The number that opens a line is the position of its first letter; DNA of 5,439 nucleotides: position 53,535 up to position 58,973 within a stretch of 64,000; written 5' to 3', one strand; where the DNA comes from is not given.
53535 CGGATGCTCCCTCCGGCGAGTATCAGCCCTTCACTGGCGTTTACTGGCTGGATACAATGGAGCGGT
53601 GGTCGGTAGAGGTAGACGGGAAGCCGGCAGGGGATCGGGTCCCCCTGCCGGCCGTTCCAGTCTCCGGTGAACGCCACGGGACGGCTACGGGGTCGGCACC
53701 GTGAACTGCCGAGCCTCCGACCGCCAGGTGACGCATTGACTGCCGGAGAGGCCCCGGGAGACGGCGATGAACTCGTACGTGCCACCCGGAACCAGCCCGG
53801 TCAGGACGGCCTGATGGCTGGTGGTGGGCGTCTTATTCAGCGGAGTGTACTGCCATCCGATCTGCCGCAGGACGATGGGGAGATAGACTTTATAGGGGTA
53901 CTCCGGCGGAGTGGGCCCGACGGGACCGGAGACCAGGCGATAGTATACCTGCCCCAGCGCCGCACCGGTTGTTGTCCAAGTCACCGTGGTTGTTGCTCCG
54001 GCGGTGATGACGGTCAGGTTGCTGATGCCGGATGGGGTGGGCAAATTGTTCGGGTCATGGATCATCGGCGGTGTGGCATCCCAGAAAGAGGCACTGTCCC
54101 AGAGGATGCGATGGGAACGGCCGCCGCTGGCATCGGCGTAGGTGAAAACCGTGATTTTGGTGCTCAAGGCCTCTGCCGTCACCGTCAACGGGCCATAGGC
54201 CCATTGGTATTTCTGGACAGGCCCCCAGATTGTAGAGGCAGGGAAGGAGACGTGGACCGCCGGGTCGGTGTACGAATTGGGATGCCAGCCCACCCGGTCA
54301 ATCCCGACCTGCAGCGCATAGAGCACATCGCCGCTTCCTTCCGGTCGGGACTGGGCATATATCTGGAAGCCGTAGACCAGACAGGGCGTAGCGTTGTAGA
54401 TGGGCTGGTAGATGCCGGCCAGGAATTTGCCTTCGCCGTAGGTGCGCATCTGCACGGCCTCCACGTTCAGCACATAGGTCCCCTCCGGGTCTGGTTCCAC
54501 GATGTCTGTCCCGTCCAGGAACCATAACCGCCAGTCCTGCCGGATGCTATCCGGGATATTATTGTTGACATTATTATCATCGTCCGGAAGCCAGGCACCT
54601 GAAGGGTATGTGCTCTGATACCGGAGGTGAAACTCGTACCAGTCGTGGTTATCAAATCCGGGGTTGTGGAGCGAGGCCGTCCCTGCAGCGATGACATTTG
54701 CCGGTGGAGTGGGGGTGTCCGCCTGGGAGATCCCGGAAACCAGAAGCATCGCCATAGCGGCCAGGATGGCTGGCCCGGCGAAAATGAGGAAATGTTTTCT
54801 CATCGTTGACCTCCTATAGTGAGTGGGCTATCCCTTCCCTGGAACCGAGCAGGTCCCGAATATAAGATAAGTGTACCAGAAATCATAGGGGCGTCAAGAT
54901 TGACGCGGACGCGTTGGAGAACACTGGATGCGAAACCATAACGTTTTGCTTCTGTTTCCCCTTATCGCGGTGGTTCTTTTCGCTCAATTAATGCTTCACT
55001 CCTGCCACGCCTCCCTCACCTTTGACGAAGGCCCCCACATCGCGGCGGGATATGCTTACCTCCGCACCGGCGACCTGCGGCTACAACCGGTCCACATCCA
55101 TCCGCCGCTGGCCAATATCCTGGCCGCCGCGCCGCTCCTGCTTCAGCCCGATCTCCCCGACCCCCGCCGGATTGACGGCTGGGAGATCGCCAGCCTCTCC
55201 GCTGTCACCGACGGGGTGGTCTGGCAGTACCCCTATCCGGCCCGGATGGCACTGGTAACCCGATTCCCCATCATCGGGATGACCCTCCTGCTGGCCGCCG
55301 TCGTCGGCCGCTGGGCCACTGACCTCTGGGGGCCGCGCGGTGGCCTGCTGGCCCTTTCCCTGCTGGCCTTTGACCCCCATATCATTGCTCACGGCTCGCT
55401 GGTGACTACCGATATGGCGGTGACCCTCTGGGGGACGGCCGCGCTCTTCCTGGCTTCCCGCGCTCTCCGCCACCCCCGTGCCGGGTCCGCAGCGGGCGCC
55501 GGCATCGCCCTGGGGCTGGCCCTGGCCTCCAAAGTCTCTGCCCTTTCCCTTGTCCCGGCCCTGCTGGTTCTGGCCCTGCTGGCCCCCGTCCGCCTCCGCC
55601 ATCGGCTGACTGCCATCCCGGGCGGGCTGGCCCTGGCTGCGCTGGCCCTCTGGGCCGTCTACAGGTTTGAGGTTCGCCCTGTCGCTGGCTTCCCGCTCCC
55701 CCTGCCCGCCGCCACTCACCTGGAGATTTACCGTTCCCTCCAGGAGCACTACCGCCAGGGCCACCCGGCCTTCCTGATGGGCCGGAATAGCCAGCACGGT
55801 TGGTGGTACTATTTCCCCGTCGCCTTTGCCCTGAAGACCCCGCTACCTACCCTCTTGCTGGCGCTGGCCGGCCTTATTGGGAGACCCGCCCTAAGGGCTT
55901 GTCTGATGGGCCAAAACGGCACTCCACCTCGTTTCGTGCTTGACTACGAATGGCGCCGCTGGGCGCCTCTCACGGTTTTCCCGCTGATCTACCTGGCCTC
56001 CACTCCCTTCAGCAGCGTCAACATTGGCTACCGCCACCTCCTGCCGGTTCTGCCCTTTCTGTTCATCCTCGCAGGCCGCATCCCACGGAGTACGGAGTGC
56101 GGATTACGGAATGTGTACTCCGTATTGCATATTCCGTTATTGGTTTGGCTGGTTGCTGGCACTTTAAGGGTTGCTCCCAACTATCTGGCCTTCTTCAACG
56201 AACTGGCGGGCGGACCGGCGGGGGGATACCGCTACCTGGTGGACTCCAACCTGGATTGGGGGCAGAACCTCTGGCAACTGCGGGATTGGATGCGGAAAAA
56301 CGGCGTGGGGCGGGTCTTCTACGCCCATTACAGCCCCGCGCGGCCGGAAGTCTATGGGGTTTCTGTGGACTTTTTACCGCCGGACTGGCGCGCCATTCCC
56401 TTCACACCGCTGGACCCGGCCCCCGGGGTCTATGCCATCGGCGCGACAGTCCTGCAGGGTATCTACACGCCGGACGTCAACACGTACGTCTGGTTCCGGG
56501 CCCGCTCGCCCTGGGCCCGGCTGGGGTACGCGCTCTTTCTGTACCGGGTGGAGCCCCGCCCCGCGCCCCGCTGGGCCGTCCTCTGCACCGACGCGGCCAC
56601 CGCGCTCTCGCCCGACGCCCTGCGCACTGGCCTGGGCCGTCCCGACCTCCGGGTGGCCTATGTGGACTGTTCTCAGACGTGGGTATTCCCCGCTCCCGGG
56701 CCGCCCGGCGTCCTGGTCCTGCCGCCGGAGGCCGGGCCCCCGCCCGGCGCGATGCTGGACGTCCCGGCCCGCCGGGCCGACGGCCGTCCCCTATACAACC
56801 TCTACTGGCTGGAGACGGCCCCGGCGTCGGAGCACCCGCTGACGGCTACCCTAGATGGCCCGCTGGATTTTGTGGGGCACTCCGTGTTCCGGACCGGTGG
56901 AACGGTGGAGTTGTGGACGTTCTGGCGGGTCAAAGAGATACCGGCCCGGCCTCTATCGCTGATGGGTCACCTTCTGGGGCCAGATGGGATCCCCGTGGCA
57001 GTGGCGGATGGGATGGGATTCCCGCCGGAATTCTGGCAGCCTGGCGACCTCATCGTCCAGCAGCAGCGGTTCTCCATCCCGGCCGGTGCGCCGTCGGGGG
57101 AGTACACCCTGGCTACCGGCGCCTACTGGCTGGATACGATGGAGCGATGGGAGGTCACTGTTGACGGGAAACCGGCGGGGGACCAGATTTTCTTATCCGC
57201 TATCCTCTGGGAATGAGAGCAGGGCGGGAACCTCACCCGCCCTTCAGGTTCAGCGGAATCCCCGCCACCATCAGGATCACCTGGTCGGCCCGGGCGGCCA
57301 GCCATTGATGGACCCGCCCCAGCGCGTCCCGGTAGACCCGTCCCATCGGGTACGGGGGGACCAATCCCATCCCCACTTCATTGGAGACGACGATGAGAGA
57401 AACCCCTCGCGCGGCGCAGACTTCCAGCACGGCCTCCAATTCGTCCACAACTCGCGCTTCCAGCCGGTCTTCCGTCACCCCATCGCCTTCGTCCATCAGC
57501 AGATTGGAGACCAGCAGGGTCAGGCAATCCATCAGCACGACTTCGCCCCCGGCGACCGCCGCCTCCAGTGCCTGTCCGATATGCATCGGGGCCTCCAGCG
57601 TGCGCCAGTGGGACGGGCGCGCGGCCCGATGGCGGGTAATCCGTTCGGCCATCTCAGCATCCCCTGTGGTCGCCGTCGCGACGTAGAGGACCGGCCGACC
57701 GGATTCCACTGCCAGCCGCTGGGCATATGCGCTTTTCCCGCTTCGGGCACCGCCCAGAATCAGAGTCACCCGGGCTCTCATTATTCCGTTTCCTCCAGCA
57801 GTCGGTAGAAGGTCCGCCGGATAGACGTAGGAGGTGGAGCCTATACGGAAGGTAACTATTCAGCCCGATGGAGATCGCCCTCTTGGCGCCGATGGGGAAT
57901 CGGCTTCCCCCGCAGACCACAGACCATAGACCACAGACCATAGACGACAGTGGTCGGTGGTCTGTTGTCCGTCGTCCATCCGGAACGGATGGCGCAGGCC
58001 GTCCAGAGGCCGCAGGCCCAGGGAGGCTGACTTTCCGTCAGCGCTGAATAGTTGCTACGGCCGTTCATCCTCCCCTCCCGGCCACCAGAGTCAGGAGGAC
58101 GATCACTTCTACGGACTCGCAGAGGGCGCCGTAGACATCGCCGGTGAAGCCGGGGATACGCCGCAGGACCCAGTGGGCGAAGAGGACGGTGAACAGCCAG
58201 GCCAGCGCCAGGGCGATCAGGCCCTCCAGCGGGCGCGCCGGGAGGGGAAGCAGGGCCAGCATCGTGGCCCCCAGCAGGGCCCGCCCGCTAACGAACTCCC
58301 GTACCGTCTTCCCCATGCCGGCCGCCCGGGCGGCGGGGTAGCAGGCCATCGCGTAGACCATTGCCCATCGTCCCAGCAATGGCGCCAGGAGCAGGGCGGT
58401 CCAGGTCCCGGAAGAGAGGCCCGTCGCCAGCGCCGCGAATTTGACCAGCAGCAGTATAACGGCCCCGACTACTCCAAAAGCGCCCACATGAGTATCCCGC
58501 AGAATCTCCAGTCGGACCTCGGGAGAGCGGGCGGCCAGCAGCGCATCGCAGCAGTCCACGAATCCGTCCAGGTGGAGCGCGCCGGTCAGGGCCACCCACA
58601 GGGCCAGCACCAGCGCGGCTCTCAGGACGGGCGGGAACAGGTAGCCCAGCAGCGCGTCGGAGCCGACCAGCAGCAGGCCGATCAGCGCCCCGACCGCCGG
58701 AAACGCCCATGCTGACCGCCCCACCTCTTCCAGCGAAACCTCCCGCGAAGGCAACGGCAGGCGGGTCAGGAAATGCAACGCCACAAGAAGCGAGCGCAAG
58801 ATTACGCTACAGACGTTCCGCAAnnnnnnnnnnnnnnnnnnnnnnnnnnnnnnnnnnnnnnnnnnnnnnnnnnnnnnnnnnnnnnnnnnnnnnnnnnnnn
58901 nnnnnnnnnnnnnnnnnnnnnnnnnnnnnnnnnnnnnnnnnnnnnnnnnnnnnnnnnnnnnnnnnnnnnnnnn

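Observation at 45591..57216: Tandem array of four PMT/ArnT-like GT39-type membrane glycosyltransferase paralogs interleaved with two secreted CBM/FN3-like paralogs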

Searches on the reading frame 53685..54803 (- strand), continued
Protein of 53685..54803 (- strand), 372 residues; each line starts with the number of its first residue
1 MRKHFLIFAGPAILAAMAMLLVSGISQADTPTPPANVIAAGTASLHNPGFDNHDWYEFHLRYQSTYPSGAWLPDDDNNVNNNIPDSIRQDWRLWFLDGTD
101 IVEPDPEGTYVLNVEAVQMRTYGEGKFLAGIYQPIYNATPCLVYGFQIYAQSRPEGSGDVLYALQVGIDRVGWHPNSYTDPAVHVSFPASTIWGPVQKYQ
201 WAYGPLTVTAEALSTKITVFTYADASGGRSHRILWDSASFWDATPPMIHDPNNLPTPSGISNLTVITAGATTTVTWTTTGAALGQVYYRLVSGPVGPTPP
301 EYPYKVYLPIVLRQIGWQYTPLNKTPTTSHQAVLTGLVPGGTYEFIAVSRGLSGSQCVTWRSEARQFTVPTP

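Call 77: search_protein_families(library=ncbifam, proteins=[L040:14795-15562:-, L040:13693-14787:-, L038:5993-7330:-], max_evalue=0.00001)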
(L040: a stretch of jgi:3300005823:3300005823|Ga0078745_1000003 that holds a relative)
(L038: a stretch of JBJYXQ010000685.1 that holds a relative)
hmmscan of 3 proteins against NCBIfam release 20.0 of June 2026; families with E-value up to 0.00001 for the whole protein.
L040:14795-15562:- (255 aa): 9 families
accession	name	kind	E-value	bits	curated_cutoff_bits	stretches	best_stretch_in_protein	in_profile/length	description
NF058614.1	PPMAGASynPpgS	equivalog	1.2e-19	70.6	370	1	5-217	4-207/226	polyprenyl-phospho-N-acetylgalactosaminyl synthase PpgS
NF007986.1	PRK10714.1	equivalog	6.3e-19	68.1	529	1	2-222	7-216/316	undecaprenyl-phosphate 4-deoxy-4-formamido-L-arabinose transferase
NF041391.1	DPhHxTase_Halo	equivalog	6.2e-18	64.6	375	1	39-206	27-183/213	dolichyl-phosphate hexose transferase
NF047588.1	GlcsyltransPgfSStrep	equivalog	3.7e-16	59.2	500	1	1-178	1-170/308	glycosyltransferase PgfS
TIGR03937.1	PgaC_IcaA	equivalog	6.5e-16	58.3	422.3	1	3-122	47-161/407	poly-beta-1,6-N-acetyl-D-glucosamine synthase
TIGR04182.1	glyco_TIGR04182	equivalog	2.1e-09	37.2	325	1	3-211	2-195/293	S-layer glycoprotein N-glycosyltransferase AglJ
NF007482.0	PRK10073.1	equivalog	4.7e-09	35.7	423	1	2-89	7-88/334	glycosyltransferase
NF041875.1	EPS_EpsD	equivalog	3e-08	33.5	370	1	3-135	1-126/325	exopolysaccharide biosynthesis glycosyltransferase EpsD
TIGR04283.1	glyco_like_mftF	equivalog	2.7e-07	30.4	182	1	3-89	1-75/221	TIGR04283 family arsenosugar biosynthesis glycosyltransferase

L040:13693-14787:- (364 aa): 2 families
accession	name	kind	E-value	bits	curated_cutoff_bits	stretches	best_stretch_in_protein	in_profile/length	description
TIGR00236.1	wecB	equivalog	1.6e-95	320.4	210.15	1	1-337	1-338/366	non-hydrolyzing UDP-N-acetylglucosamine 2-epimerase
TIGR03568.1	NeuC_NnaA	equivalog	1.1e-15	57.4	235.9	1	2-296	2-303/365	UDP-N-acetylglucosamine 2-epimerase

L038:5993-7330:- (446 aa): 5 families
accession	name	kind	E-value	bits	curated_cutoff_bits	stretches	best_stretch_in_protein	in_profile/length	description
TIGR03525.2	GldK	equivalog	2e-29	103.1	350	1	115-288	209-406/408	T9SS ring complex lipoprotein PorK/GldK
NF051459.1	pyoverdine_PvdO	equivalog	4.6e-19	68.6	500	1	32-288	22-279/280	dihydropyoverdine dehydrogenase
TIGR03440.2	egtB_TIGR03440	equivalog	8.5e-16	58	360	1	123-229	271-355/413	ergothioneine biosynthesis protein EgtB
NF041186.1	SenA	equivalog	2.5e-15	56.8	420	1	125-170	270-313/382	selenoneine synthase SenA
TIGR03524.1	GldJ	equivalog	9.3e-10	37.8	458.2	0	114-143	149-178/559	gliding motility lipoprotein GldJ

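Call 82: search_solved_structures(query=A4, max_evalue=1)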
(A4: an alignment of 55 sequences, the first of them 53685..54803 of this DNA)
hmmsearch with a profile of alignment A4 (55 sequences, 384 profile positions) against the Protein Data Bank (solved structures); distinct sequences matched with E-value up to 1: 4.
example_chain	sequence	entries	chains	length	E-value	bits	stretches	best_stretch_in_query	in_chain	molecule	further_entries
8q6t_I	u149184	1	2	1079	0.00022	23.4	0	328-365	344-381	Titin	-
8g4l_bm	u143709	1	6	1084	0.1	14.6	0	328-367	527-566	Titin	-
8oq9_A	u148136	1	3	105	0.78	11.8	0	330-362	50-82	Titin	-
8orl_A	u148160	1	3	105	0.88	11.6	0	330-362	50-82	Titin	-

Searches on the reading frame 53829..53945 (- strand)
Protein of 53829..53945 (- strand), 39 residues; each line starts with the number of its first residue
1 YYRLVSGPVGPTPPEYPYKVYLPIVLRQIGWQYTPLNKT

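Call 84: search_protein_families(library=ncbifam, proteins=[window:53829-53945:-], max_evalue=10)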
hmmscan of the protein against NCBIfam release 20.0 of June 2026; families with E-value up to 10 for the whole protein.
seq(39 aa): 1 family
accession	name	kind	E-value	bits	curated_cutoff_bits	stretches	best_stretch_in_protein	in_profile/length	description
NF050076.1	sort_motif_YLP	domain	0.02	14.7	15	1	17-27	1-11/11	YLP-box putative sorting motif-containing protein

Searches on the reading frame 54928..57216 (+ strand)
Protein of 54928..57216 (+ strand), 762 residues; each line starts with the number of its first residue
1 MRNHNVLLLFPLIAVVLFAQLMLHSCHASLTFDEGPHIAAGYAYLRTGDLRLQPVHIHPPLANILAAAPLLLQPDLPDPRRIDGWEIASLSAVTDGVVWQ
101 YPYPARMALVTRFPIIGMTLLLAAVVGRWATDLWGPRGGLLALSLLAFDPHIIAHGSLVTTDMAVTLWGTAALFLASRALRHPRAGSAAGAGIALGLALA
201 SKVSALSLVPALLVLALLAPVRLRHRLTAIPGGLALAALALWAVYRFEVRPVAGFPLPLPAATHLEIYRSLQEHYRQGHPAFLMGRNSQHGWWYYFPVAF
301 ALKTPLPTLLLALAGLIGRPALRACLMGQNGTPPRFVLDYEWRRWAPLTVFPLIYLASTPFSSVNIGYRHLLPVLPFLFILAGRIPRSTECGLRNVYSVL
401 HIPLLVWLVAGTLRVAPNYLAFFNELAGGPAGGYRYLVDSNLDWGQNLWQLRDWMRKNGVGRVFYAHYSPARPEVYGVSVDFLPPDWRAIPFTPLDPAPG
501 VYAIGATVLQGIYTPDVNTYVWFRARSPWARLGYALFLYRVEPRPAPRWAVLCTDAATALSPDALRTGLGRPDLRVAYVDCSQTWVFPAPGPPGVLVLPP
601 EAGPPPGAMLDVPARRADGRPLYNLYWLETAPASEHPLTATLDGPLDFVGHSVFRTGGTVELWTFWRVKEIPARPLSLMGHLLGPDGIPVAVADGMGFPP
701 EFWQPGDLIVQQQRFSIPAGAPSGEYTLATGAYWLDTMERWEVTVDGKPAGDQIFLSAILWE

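Call 4: search_protein_families(library=pfam, proteins=[window:54928-57216:+], max_evalue=0.1)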
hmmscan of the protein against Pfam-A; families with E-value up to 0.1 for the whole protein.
window:54928-57216:+ (762 aa): 2 families
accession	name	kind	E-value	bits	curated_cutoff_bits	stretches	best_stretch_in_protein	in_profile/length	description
PF13231.12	PMT_2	-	3.1e-09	37.7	26.1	1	110-241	23-153/160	Dolichyl-phosphate-mannose-protein mannosyltransferase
PF02366.24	PMT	-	4.3e-05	23.6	22.7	1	112-217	86-198/245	Dolichyl-phosphate-mannose-protein mannosyltransferase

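Call 5: search_protein_families(library=ncbifam, proteins=[window:54928-57216:+], max_evalue=0.1)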
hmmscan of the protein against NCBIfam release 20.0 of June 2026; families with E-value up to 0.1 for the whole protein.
window:54928-57216:+ (762 aa): 0 families

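Call 11: find_encoding_contigs(protein=window:54928-57216:+, flank=10000, max_places=6)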
Protein window:54928-57216:+ (762 aa): no gene with exactly this product is on record in the collection.

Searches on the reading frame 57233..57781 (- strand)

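Call 13: search_protein_families(library=pfam, proteins=[window:57233-57781:-], max_evalue=0.001)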
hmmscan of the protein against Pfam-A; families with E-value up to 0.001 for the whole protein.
window:57233-57781:- (182 aa): 1 family
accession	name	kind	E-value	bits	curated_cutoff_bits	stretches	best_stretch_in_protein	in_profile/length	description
PF02283.22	CobU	-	1.1e-60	204.4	27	1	6-179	1-168/168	Cobinamide kinase / cobinamide phosphate guanyltransferase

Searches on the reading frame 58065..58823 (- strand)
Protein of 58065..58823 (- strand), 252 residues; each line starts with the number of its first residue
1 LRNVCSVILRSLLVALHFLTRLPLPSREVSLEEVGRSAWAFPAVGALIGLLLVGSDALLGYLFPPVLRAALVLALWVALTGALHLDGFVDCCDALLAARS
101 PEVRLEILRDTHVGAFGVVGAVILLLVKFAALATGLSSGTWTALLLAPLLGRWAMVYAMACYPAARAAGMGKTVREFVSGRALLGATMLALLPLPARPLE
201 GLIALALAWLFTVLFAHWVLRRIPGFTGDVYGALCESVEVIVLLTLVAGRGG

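Call 13: search_protein_families(library=pfam, proteins=[window:58065-58823:-], max_evalue=0.001)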
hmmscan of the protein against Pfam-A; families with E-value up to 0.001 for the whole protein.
window:58065-58823:- (252 aa): 1 family
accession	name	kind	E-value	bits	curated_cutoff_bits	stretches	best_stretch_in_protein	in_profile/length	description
PF02654.20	CobS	-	7e-54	183.6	23.2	1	15-244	1-207/207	Cobalamin-5-phosphate synthase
